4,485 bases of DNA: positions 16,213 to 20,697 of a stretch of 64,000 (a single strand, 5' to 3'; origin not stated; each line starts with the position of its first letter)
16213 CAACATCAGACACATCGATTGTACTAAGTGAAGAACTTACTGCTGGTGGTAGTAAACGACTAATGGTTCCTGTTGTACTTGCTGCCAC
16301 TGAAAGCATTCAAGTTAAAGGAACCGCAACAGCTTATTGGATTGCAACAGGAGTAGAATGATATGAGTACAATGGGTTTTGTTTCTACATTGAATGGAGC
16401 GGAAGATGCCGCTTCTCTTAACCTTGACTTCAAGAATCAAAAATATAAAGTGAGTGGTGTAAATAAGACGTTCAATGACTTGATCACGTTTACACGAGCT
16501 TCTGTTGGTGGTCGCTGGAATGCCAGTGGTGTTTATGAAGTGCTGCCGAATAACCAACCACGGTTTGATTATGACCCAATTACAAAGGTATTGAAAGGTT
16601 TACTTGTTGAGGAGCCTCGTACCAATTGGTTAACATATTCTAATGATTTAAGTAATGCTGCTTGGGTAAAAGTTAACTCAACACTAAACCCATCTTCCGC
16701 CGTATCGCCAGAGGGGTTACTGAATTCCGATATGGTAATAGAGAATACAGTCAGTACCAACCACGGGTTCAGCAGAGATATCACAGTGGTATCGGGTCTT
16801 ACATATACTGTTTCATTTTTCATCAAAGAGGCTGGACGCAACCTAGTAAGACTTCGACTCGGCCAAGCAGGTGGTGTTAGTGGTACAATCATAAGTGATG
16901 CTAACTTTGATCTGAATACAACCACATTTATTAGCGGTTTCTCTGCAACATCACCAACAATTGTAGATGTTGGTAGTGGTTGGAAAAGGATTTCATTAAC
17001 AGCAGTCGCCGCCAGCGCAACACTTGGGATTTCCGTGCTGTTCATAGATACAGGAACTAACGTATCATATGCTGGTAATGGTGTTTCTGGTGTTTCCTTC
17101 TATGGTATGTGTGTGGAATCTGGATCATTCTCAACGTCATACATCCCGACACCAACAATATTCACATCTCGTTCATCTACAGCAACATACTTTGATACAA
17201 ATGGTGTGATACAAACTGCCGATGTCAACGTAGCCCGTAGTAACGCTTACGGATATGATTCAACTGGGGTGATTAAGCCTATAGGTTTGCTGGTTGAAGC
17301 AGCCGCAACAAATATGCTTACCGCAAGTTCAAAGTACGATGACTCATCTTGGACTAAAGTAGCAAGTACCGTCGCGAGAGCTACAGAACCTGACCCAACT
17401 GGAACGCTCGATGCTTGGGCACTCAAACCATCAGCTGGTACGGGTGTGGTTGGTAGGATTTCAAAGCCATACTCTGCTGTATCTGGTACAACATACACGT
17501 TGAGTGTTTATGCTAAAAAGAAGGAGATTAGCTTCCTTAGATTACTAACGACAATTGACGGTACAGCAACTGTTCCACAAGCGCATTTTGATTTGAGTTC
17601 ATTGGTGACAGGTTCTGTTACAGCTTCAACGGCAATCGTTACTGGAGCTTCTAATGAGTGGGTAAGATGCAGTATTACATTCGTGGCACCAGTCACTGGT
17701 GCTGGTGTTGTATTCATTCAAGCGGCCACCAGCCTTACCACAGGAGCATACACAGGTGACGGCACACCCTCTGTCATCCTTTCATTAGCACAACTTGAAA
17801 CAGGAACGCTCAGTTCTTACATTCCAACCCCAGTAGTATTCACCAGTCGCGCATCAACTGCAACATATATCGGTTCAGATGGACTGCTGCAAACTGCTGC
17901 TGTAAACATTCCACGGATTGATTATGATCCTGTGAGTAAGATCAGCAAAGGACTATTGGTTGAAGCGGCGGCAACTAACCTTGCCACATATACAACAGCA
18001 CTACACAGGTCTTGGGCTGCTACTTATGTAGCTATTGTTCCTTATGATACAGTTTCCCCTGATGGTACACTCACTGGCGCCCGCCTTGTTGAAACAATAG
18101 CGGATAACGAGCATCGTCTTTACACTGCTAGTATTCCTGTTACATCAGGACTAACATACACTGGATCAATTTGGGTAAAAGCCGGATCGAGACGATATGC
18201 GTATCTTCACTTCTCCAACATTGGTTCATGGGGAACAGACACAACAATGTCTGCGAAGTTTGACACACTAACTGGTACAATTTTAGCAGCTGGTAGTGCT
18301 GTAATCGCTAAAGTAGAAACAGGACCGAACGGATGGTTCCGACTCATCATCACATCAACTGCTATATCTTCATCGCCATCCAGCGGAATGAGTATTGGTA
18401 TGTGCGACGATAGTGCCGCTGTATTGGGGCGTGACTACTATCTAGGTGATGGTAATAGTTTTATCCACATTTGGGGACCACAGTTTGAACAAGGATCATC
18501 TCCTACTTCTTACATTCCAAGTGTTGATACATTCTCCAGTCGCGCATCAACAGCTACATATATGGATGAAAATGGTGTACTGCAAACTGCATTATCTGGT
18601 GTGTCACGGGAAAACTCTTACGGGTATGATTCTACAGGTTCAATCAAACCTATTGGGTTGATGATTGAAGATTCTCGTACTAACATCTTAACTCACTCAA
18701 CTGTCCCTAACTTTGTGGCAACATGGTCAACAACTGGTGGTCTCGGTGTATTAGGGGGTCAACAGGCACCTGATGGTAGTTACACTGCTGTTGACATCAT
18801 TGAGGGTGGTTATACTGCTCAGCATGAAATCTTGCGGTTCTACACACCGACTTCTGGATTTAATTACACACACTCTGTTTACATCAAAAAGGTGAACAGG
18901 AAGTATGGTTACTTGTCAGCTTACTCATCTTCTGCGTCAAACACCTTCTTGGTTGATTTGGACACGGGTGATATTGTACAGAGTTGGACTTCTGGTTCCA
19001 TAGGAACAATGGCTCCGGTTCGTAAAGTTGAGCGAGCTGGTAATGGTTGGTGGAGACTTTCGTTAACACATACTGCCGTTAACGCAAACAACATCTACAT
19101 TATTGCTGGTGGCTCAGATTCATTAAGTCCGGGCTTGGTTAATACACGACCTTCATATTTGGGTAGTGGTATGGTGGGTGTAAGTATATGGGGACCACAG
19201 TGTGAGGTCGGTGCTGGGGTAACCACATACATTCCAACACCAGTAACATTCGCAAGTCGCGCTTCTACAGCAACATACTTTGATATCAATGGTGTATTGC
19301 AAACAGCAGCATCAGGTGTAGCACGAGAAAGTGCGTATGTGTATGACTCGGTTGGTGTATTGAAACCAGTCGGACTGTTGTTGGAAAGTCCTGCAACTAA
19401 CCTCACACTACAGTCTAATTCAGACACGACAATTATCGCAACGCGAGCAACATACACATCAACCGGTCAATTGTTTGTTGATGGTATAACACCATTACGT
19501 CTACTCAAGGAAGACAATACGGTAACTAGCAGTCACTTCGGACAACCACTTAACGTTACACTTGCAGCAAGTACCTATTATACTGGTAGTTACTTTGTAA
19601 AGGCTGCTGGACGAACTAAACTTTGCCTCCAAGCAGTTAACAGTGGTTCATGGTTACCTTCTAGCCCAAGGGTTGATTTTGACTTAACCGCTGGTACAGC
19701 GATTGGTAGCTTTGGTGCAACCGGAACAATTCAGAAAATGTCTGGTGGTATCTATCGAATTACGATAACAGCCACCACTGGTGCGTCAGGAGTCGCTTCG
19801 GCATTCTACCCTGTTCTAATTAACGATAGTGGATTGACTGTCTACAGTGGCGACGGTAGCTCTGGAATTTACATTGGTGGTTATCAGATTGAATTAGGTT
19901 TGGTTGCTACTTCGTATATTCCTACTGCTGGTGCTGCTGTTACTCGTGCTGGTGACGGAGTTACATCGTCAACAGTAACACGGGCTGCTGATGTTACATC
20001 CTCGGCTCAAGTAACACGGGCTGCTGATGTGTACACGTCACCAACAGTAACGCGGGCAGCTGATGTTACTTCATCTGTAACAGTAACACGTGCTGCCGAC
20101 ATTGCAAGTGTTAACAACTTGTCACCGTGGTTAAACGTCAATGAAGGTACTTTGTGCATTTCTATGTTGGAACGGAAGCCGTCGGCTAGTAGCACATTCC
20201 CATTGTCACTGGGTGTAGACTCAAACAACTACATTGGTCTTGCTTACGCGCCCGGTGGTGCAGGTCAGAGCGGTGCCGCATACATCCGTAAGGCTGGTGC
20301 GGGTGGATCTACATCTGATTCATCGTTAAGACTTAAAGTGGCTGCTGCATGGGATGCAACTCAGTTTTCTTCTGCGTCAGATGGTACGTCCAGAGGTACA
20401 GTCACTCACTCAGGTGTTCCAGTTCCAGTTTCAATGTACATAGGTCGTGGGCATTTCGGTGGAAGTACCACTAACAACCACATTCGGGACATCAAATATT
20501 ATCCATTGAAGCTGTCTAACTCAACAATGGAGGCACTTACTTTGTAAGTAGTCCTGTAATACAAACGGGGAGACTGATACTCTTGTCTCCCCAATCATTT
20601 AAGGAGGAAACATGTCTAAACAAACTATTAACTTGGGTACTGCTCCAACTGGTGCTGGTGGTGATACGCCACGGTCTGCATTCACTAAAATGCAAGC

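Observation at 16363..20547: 1394-aa fibre built from four tandem linker+module cassettes plus a 12-aa microrepeat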

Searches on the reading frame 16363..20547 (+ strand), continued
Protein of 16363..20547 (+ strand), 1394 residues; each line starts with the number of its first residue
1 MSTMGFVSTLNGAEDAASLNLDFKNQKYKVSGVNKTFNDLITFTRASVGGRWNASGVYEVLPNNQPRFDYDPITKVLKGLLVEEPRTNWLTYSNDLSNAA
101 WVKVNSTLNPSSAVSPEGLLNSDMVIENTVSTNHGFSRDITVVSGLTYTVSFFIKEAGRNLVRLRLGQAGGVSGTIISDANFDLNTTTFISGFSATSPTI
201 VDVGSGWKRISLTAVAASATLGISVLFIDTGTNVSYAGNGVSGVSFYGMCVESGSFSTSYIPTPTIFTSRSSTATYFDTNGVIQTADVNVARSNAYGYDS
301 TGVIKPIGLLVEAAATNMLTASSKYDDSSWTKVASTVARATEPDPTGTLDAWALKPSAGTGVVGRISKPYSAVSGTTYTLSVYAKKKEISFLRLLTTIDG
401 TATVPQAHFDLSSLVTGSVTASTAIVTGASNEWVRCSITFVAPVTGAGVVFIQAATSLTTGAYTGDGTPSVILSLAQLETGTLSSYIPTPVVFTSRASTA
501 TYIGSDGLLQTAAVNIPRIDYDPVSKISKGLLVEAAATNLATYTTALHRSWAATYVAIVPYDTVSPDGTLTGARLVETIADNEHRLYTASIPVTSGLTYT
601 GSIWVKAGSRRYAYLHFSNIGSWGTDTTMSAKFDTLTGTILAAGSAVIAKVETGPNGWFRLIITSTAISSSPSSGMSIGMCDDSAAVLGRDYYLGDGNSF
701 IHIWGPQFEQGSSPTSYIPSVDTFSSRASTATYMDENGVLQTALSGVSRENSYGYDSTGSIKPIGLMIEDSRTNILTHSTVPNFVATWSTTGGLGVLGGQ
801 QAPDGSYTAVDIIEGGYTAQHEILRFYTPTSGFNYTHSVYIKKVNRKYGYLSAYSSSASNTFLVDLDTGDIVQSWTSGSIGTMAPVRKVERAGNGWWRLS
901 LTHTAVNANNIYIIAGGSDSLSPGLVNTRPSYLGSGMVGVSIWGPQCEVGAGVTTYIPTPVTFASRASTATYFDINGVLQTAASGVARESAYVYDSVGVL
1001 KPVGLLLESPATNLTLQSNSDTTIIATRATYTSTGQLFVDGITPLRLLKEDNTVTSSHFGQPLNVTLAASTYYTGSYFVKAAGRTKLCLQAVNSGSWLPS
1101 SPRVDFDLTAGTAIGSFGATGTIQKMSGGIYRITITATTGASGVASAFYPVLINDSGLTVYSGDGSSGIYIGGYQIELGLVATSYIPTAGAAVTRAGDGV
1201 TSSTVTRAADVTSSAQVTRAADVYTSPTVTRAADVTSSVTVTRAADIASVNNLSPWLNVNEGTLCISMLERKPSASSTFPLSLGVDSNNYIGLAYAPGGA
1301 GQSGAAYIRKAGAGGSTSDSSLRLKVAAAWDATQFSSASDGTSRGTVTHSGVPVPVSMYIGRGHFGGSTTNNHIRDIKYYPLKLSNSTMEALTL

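Call 58: find_encoding_contigs(protein=P0003, flank=6000, max_places=2)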
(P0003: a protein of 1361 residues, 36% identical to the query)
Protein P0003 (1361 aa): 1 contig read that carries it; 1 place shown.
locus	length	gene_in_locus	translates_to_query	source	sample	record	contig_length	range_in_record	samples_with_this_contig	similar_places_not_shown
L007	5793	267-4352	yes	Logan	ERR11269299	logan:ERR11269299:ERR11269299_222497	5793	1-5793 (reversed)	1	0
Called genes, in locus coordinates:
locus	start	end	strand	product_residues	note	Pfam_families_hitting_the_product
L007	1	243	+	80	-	?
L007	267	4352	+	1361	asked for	-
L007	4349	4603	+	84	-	-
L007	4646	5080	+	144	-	PF07486:Hydrolase_2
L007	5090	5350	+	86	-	PF25612:DUF7940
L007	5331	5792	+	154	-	?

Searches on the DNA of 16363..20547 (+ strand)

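Call 7: search_dna_similar(query=window:16363-20547:+, collection=phages, mode=near, max_rows=20)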
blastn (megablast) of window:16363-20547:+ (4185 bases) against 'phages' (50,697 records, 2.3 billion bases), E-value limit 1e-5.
No match.

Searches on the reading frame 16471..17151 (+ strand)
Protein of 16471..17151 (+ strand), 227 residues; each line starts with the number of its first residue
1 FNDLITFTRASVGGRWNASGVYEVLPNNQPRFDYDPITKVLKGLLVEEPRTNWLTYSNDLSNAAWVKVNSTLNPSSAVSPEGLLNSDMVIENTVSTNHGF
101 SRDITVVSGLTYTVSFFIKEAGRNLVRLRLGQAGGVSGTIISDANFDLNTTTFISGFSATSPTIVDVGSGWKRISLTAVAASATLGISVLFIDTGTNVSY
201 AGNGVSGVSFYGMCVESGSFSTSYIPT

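Call 9: search_solved_structures(query=A1, max_evalue=10, show_alignments=2)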
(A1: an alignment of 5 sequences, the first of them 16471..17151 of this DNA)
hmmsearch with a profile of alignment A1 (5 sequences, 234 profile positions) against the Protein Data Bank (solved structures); distinct sequences matched with E-value up to 10: 3.
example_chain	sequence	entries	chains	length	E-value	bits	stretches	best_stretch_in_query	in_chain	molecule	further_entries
6tb9_F3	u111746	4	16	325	2.1e-44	155.3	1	5-234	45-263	Head spike fiber Rcc01080 | Uncharacterized protein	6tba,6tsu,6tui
9b45_v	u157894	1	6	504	1.4e-17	67.5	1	46-233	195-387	gp46 Baseplate wedge 2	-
8env_K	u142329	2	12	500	1.4e-17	67.5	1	46-233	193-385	Structural protein gp45 | Triplex gp45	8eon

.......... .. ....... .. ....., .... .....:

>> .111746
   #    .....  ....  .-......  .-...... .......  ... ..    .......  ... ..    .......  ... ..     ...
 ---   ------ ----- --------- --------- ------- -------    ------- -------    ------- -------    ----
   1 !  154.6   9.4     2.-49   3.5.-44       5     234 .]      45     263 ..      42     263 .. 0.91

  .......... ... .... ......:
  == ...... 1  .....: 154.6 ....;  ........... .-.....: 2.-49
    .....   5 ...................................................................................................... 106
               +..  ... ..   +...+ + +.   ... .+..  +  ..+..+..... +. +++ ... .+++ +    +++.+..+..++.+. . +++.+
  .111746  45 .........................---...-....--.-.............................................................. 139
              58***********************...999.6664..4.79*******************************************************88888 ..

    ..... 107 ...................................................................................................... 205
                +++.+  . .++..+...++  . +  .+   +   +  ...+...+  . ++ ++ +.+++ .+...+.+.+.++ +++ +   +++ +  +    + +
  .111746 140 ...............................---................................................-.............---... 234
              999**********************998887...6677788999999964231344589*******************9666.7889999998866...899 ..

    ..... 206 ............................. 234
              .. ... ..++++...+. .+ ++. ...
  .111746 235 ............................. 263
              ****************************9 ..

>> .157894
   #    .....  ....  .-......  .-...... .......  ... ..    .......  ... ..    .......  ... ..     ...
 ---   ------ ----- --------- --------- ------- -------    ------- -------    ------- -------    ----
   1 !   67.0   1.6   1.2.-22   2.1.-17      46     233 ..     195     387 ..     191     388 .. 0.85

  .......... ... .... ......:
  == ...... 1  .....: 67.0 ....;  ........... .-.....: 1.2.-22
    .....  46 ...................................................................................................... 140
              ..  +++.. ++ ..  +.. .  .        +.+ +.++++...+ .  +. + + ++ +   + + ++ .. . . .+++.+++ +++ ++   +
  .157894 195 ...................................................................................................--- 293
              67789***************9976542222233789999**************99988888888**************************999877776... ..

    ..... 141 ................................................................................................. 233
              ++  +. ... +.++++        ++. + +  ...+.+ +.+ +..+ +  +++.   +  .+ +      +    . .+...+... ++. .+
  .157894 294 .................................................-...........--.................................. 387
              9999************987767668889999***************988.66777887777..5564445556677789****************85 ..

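Call 79: search_protein_representatives(alignment_id=A1)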
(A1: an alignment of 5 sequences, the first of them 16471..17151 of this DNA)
Query: 5 sequences, 234 profile positions. Proteins with E-value up to 0.001 (for the whole library): 46123; up to 1e-10: 33776; up to 1e-30: 10860. The best 150 are listed.
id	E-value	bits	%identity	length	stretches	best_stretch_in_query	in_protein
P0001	0.0e+00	1535.5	-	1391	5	1-234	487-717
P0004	5.1e-284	952.7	-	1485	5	2-234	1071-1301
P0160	1.3e-220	745.2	-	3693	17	47-232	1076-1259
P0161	6.1e-220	743.0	-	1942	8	22-232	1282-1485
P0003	3.6e-216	730.6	-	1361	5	1-234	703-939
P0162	5.2e-200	677.7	-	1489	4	2-234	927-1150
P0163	8.1e-191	647.7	-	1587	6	2-234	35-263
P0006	1.8e-187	636.7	-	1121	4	1-234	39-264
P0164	7.6e-187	634.7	-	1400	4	3-234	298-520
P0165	8.7e-187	634.5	-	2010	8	2-234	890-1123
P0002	1.1e-186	634.2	-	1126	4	2-232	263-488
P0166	5.0e-183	622.1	-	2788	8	54-234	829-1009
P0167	6.5e-182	618.5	-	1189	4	2-234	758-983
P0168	4.0e-170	579.9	-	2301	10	2-232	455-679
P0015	6.4e-170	579.3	-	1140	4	2-234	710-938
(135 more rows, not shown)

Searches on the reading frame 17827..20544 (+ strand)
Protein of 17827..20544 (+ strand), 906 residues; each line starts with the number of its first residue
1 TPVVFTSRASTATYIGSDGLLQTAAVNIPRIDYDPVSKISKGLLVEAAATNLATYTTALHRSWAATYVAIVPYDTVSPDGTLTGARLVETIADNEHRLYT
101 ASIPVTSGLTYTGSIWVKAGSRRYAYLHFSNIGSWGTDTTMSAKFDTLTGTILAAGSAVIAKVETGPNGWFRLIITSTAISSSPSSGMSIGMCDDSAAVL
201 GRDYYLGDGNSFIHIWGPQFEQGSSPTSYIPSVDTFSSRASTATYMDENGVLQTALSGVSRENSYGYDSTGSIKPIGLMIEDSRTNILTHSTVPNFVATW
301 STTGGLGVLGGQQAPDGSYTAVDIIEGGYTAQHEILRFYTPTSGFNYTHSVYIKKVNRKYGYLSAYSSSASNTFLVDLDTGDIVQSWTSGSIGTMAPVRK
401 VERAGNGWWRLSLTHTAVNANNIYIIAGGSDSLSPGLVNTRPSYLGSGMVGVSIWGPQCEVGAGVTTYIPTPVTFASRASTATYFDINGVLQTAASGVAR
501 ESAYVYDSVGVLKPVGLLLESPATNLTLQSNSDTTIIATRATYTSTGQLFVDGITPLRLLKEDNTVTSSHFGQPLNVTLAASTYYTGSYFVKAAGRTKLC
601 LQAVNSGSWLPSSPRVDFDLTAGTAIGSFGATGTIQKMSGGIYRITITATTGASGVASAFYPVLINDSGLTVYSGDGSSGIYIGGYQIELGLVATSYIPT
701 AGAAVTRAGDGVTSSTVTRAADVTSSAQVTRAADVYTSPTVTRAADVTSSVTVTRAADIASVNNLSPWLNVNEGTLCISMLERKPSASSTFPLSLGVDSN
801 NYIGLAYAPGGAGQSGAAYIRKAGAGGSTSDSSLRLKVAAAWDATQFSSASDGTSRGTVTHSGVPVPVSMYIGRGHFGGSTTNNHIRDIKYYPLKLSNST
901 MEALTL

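Call 33: predict_structure(alignment_id=A2)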
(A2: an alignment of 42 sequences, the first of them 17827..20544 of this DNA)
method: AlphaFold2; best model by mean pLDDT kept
length: 906 residues; sequences in the alignment: 42
mean_pLDDT: 81.5   pTM: 0.78
mean pLDDT of the five models: 81.5, 81.0, 80.0, 78.2, 77.9
residues with pLDDT >= 90: 300; 70-90: 444; 50-70: 110; < 50: 52
segments of 3 or more residues with pLDDT < 50: 435-439, 703-725, 785-787, 809-815, 823-834
pLDDT, mean of each block of 10 residues (from residue 1): 83 95 94 91 90 89 86 92 91 89 89 95 91 60 92 88 92 92 89 74 79 94 87 94 95 95 91 92 91 67 76 86 78 82 88 90 83 89 84 69 91 82 70 52 72 91 87 92 92 93 85 88 84 64 76 83 71 67 85 90 71 83 83 85 88 67 78 79 87 84 44 37 56 90 94 92 83 87 56 83 67 51 46 61 85 74 81 77 83 90 86
secondary structure, 60 per line:
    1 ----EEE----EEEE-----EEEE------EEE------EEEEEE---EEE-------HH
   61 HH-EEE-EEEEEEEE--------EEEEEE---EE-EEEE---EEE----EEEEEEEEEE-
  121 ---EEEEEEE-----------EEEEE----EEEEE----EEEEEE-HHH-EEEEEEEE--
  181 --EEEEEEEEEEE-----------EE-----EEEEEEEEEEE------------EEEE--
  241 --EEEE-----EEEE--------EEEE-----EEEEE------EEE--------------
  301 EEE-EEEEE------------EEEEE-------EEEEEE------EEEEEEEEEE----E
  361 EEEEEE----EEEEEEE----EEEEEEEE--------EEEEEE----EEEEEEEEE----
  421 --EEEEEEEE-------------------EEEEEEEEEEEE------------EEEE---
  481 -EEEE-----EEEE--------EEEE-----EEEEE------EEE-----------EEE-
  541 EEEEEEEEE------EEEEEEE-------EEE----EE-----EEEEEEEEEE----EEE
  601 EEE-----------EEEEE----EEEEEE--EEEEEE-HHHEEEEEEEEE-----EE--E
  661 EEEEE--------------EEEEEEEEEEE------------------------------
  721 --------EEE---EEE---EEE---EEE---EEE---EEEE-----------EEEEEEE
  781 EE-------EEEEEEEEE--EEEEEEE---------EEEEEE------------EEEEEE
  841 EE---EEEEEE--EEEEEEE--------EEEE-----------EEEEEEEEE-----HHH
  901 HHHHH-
elements in order (helices of 4 or more, strands of 3 or more residues): E5-7 E12-15 E21-24 E31-33 E40-45 E49-51 H59-62 E64-66 E68-75 E84-89 E96-99 E103-105 E110-119 E124-130 E142-146 E151-155 E160-165 E171-178 E183-193 E212-222 E235-238 E243-246 E252-255 E264-267 E273-277 E284-286 E301-303 E305-309 E322-326 E334-339 E346-355 E360-366 E371-377 E382-389 E398-403 E408-416 E423-430 E450-461 E474-477 E482-485 E491-494 E503-506 E512-516 E523-525 E537-539 E541-549 E556-562 E570-572 E584-593 E598-603 E615-619 E624-629 E632-637 E642-650 E660-665 E680-690 E729-731 E735-737 E741-743 E747-749 E753-755 E759-762 E774-782 E790-798 E801-807 E817-822 E835-842 E846-851 E854-860 E869-872 E884-892 H898-905

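Call 35: fold_search(model_id=the predicted structure, library=pdb)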
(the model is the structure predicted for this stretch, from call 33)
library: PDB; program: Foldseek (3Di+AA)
matches with E <= 10: 1557; with E <= 0.001: 63
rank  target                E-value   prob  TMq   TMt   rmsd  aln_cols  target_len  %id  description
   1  9b45_1                6.8e-09  1.00  0.20  0.35  13.5       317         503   17  Pseudomonas phage Pa193 baseplate complex and tail fiber (released 2024-10-16)
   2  8w7n                  1.2e-06  1.00  0.12  0.11  23.1       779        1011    7  Crystal structure of the in-cell Cry1Aa purified from Bacillus thuringiensis (released 2024-03-06)
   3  4w8j                  1.5e-06  1.00  0.12  0.11  22.8       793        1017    8  Structure of the full-length insecticidal protein Cry1Ac reveals intriguing details of toxin packaging into in vivo form (released 2014-09-17)
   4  8a1a_A                2.3e-06  1.00  0.12  0.08  23.0       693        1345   11  Structure of a leucinostatin derivative determined by host lattice display : L1F11V1 construct (released 2022-12-07)
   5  4xup_F                3.1e-06  1.00  0.13  0.34  21.6       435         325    8  Structure of the N-terminal CBM22-1-CBM22-2 tandem domain from Paenibacillus barcinonensis Xyn10C (released 2015-06-03)
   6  5b4x_A                3.1e-06  0.97  0.12  0.14  43.8       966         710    9  Crystal structure of the ApoER2 ectodomain in complex with the Reelin R56 fragment (released 2017-04-26)
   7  6qfk_A                3.9e-06  1.00  0.12  0.08  22.8       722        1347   11  EngBF DARPin Fusion 4b G10 (released 2019-11-06)
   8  9h99                  4.3e-06  0.99  0.13  0.11  22.6       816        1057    8  Native structure of the full-length pesticidal protein Cry1Ca18 at pH7, from crystals formed in vivo (released 2025-11-12)
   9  4xup_D                4.5e-06  1.00  0.13  0.34  21.4       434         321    8  Structure of the N-terminal CBM22-1-CBM22-2 tandem domain from Paenibacillus barcinonensis Xyn10C (released 2015-06-03)
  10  9efi_A                4.7e-06  1.00  0.12  0.14  30.5       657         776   11  VIP3Cb1 Protoxin Structure (released 2025-06-18)
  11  5a58_A                4.9e-06  0.97  0.11  0.09  24.8       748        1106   10  The structure of GH101 D764N mutant from Streptococcus pneumoniae TIGR4 in complex with serinyl T-antigen (released 2015-09-02)
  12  5x7o_A                5.1e-06  0.98  0.11  0.08  25.3       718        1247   10  Crystal structure of Paenibacillus sp. 598K alpha-1,6-glucosyltransferase (released 2017-07-26)
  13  6qfo                  5.4e-06  0.99  0.11  0.08  22.9       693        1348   11  EngBF DARPin Fusion 9b 3G124 (released 2019-11-06)
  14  3ecq_A                5.4e-06  0.97  0.11  0.08  25.0       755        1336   10  Endo-alpha-N-acetylgalactosaminidase from Streptococcus pneumoniae: SeMet structure (released 2008-09-09)
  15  8dcm_C                5.9e-06  0.96  0.14  0.17  22.0       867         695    7  Crystal structure of Clostridioides difficile binary toxin proCDTb lacking D4 in complex with BINTOXB/22 Fab (released 2023-04-05)
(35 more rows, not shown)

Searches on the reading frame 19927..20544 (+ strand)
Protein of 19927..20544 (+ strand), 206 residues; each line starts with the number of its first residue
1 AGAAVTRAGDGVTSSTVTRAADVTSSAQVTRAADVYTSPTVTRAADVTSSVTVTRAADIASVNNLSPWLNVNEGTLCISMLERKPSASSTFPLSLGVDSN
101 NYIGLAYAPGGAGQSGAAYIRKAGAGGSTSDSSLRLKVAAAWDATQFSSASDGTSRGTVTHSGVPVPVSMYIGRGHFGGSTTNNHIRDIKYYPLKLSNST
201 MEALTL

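Call 10: search_solved_structures(query=window:19927-20544:+, max_evalue=10)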
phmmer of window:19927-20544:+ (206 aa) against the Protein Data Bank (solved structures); distinct sequences matched with E-value up to 10: 0.
